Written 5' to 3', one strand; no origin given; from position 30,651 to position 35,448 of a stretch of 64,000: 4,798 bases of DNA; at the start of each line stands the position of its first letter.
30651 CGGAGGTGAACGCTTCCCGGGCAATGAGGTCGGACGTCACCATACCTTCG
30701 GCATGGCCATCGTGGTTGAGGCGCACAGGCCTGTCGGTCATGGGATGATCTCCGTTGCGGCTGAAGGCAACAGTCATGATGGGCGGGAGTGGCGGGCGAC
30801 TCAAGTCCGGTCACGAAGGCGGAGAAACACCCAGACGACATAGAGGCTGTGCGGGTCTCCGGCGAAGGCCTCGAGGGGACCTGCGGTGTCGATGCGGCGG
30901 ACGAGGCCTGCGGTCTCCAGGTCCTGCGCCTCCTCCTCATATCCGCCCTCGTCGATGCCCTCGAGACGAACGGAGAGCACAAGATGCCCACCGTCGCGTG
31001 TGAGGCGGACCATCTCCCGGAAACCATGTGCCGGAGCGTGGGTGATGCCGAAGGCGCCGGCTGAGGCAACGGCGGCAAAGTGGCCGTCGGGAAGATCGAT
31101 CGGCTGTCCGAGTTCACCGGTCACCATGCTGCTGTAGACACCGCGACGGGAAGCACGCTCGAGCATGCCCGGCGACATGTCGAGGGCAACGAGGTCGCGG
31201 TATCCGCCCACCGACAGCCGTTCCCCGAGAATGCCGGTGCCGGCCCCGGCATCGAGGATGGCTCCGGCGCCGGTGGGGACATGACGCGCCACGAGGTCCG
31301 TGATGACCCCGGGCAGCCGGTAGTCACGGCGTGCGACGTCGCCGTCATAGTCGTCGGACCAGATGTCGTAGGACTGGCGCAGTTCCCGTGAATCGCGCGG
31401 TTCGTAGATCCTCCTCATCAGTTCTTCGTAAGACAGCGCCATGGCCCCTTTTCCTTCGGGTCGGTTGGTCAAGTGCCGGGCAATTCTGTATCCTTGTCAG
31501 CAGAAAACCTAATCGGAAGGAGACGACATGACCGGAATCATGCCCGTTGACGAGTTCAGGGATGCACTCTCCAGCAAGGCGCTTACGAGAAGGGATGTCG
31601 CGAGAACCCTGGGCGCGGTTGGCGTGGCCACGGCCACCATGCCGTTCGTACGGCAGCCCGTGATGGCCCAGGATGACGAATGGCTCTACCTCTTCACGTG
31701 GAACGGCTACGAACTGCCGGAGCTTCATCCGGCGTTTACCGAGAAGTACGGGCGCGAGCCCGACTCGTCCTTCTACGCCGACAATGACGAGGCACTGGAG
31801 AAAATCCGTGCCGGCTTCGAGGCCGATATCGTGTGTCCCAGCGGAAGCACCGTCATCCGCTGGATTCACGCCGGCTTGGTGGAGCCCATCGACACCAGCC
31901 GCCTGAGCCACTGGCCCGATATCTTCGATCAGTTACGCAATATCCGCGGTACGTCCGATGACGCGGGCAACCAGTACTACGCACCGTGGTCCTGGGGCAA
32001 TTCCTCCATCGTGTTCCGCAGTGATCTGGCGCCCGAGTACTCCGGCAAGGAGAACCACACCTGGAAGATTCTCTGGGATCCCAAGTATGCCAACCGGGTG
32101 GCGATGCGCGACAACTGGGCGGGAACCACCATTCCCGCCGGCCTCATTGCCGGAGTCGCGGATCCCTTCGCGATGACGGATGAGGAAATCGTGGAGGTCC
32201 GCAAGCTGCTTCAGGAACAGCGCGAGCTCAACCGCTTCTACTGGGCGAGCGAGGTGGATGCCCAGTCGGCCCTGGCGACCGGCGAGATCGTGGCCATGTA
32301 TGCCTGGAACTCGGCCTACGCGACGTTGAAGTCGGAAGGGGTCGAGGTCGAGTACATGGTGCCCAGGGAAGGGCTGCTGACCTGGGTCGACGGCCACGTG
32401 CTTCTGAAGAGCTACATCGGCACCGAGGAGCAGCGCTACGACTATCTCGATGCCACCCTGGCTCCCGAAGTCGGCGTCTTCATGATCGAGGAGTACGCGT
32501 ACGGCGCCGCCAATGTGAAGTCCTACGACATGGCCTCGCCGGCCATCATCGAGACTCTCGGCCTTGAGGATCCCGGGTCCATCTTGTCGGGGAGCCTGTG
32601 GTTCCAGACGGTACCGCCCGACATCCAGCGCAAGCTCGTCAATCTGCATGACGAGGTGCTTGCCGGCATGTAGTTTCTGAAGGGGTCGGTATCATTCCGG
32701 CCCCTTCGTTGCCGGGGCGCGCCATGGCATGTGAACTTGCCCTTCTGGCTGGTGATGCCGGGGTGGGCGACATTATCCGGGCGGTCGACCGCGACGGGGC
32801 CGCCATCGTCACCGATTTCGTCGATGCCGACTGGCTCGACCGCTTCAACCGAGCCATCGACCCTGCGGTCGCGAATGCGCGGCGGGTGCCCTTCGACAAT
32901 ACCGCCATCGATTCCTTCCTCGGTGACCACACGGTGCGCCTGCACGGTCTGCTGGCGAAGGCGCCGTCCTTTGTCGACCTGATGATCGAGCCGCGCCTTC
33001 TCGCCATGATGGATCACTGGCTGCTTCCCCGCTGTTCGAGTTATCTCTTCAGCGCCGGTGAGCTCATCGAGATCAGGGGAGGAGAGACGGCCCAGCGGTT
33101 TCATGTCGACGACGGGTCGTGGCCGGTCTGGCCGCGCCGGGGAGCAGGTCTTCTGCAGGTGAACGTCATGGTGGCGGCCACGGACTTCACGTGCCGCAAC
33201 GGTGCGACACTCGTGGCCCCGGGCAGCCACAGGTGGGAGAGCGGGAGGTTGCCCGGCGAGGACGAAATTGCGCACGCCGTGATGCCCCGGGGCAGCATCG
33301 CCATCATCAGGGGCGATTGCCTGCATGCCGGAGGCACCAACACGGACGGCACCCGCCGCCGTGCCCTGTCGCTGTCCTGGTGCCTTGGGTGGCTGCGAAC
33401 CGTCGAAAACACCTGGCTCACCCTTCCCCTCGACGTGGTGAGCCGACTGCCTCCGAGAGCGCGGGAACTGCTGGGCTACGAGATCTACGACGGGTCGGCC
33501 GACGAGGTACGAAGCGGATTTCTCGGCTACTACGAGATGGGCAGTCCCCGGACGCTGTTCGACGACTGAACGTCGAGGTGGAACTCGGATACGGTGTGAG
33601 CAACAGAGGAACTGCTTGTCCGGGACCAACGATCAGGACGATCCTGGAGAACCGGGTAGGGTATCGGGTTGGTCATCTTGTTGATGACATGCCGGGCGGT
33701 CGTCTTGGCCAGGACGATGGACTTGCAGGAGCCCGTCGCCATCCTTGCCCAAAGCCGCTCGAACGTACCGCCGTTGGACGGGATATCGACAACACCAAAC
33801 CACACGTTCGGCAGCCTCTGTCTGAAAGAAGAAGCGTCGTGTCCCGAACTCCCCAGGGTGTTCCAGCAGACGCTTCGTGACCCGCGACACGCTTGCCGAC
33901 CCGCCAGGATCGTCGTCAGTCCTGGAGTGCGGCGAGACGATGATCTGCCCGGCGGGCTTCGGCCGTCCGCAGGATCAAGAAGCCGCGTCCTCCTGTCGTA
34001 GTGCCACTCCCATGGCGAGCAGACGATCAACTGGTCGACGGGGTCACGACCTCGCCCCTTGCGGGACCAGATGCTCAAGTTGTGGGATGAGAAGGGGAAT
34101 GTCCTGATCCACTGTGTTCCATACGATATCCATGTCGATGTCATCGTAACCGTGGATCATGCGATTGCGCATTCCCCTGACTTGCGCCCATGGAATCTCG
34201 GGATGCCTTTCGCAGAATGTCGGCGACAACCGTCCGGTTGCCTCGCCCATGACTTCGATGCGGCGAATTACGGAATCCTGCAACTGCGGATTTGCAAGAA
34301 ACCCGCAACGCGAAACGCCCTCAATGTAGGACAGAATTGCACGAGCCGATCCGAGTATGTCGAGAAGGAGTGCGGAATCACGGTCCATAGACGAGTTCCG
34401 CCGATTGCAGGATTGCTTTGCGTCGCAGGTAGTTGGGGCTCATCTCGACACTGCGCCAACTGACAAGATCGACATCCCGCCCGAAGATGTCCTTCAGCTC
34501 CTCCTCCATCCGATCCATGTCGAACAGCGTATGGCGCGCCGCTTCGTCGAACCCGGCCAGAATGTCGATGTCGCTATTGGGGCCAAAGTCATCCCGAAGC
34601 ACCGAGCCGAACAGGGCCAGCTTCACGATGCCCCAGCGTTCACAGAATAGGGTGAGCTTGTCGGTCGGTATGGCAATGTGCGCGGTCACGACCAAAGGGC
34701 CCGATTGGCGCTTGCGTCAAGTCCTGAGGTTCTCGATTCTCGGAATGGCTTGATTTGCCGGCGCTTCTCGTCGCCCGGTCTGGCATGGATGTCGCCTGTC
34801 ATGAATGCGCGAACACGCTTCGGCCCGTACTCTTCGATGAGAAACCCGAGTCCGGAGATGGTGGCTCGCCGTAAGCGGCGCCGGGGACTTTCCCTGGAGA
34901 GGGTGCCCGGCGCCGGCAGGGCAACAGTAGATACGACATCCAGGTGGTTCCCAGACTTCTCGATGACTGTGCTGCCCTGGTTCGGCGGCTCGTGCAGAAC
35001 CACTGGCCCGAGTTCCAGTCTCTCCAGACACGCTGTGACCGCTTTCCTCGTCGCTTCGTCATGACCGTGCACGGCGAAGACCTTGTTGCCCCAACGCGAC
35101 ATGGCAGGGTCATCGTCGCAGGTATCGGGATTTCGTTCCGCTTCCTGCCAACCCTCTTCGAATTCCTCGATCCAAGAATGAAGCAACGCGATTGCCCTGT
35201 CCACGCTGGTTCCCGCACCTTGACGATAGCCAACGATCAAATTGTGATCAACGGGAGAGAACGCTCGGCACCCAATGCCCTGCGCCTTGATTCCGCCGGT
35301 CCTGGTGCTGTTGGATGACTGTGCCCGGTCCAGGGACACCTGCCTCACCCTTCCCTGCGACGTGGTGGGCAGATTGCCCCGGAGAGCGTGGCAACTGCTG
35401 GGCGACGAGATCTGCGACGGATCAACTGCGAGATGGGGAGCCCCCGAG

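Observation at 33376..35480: ~1.8 kb low-GC islet inserted at the 3' end of phyH, flanked by a duplicated gene end; carries HepT/MNT and a TIR-like (COG4271) gene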

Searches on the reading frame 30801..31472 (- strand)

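Call 9: search_protein_families(library=pfam, proteins=[window:30801-31472:-], max_evalue=0.01)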
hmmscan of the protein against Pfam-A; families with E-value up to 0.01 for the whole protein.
window:30801-31472:- (223 aa): 5 families
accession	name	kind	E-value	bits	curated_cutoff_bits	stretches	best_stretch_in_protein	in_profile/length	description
PF08241.18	Methyltransf_11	-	5.7e-12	46.6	21.2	1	73-166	1-95/95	Methyltransferase domain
PF13649.12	Methyltransf_25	-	9.9e-12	45.8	27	1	72-162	1-97/97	Methyltransferase domain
PF13489.12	Methyltransf_23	-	4.6e-06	26.9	27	1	55-173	7-123/164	Methyltransferase domain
PF08242.18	Methyltransf_12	-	2.1e-05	25.6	30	1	73-164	1-98/98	Methyltransferase domain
PF13847.12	Methyltransf_31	-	6.1e-05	23.2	27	1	70-167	5-110/145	Methyltransferase domain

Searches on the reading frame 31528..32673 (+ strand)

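Call 9: search_protein_families(library=pfam, proteins=[window:31528-32673:+], max_evalue=0.01)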
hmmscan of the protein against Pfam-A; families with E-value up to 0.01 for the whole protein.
window:31528-32673:+ (381 aa): 3 families
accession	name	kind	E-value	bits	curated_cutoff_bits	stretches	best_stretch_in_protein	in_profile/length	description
PF13416.11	SBP_bac_8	-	2.8e-21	77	27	1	85-334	20-267/279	Bacterial extracellular solute-binding protein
PF13343.11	SBP_bac_6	-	1.9e-13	50.9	24.6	1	110-323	22-215/245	Bacterial extracellular solute-binding protein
PF01547.30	SBP_bac_1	-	7.1e-06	26.7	26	1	92-282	43-258/307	Bacterial extracellular solute-binding protein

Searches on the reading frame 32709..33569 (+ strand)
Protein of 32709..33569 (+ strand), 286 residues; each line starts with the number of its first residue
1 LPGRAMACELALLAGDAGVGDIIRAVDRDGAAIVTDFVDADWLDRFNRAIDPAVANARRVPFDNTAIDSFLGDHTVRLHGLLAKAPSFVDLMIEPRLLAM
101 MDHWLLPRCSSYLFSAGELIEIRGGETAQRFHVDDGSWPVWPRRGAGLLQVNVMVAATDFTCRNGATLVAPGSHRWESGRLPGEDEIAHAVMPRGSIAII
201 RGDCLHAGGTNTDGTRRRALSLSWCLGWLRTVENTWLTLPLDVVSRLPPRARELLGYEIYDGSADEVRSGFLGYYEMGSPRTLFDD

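Call 9: search_protein_families(library=pfam, proteins=[window:32709-33569:+], max_evalue=0.01)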
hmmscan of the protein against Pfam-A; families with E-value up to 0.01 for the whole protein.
window:32709-33569:+ (286 aa): 1 family
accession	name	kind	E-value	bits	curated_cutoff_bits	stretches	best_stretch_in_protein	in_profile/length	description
PF05721.19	PhyH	-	3.5e-24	86.7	22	1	27-219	2-213/213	Phytanoyl-CoA dioxygenase (PhyH)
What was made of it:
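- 32709..33569 (+): phyH-family dioxygenase gene, intact (286-aa ORF from TTG 32709; orthologues suggest ATG 32724 as the start). Pfam PF05721, 86.7 bits (call 9).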

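Call 10: find_related_loci(query=window:32709-33569:+, collection=genome_contigs, flank=10000)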
Query window:32709-33569:+ (286 aa) in genome_contigs; peptide patterns used: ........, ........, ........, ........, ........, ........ (x = any residue, [..] = any of these).
115 stretches matched a pattern; 10 encode a relative of the query (tblastn E <= 1e-3); 10 distinct loci.
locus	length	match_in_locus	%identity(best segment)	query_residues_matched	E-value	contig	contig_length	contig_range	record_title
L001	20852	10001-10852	90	3-286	7e-173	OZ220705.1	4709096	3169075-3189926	MAG: Alphaproteobacteria bacterium isolate 2b4cf96f-57fc-4783-9a40-8293addbc307 genome assembly, chromosome: 1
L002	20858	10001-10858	88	1-286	1e-168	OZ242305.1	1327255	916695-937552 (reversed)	MAG: Alphaproteobacteria bacterium isolate 3b2a6145-dd22-4f5c-8966-122b708bad15 genome assembly, chromosome: 1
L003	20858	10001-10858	87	1-286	3e-165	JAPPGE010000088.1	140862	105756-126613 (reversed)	MAG: bacterium isolate RHO1_bin_48 NODE_249_length_140862_cov_10.634890, whole genome shotgun sequence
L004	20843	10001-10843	74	4-285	1e-138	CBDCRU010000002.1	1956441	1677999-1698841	MAG: Alphaproteobacteria bacterium isolate 004192cc-7be1-4318-a486-98437b1b10df genome assembly, contig: contig_2, whole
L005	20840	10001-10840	74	5-285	3e-137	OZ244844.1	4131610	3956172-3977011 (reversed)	MAG: Alphaproteobacteria bacterium isolate d5e27bab-34fd-41d3-b671-866094b33863 genome assembly, chromosome: 1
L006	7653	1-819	75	12-285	1e-136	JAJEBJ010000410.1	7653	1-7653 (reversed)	MAG: Alphaproteobacteria bacterium isolate jk18x9bins.14 k141_424306, whole genome shotgun sequence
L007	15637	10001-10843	72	4-285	4e-135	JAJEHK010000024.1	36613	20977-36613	MAG: Alphaproteobacteria bacterium isolate p16x60bins.4 k141_811733, whole genome shotgun sequence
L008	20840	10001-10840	72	5-285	7e-131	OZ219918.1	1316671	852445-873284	MAG: Alphaproteobacteria bacterium isolate 577a58ff-f287-4036-b764-1fe737d1fd49 genome assembly, chromosome: 2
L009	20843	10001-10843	74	4-285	4e-138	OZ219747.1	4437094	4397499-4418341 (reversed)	MAG: Alphaproteobacteria bacterium isolate aa463369-b140-4e10-bdcd-729ab9309ae6 genome assembly, chromosome: 2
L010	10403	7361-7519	75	191-245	1e-19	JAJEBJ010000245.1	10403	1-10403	MAG: Alphaproteobacteria bacterium isolate jk18x9bins.14 k141_402207, whole genome shotgun sequence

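Call 51: search_protein_families(library=pfam, proteins=[L001:11512-13440:+], max_evalue=0.001)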
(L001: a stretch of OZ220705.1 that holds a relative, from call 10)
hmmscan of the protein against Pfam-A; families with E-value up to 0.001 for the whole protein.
L001:11512-13440:+ (642 aa): 2 families
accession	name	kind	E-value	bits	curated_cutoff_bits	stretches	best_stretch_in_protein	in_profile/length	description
PF05787.19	PhoX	-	2.8e-156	522.1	24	1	64-603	2-515/515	Alkaline phosphatase PhoX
PF07676.18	PD40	-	0.00079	19.8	20.9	0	584-603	12-32/38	WD40-like Beta Propeller Repeat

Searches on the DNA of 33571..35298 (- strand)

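Call 53: search_dna_similar(query=window:33571-35298:-, collection=plasmids, mode=distant, max_rows=12)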
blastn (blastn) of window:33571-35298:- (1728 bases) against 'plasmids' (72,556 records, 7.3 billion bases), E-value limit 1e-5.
No match.
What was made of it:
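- Tried and rejected: A distant-mode DNA search of the islet against plasmids found no match (call 53).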
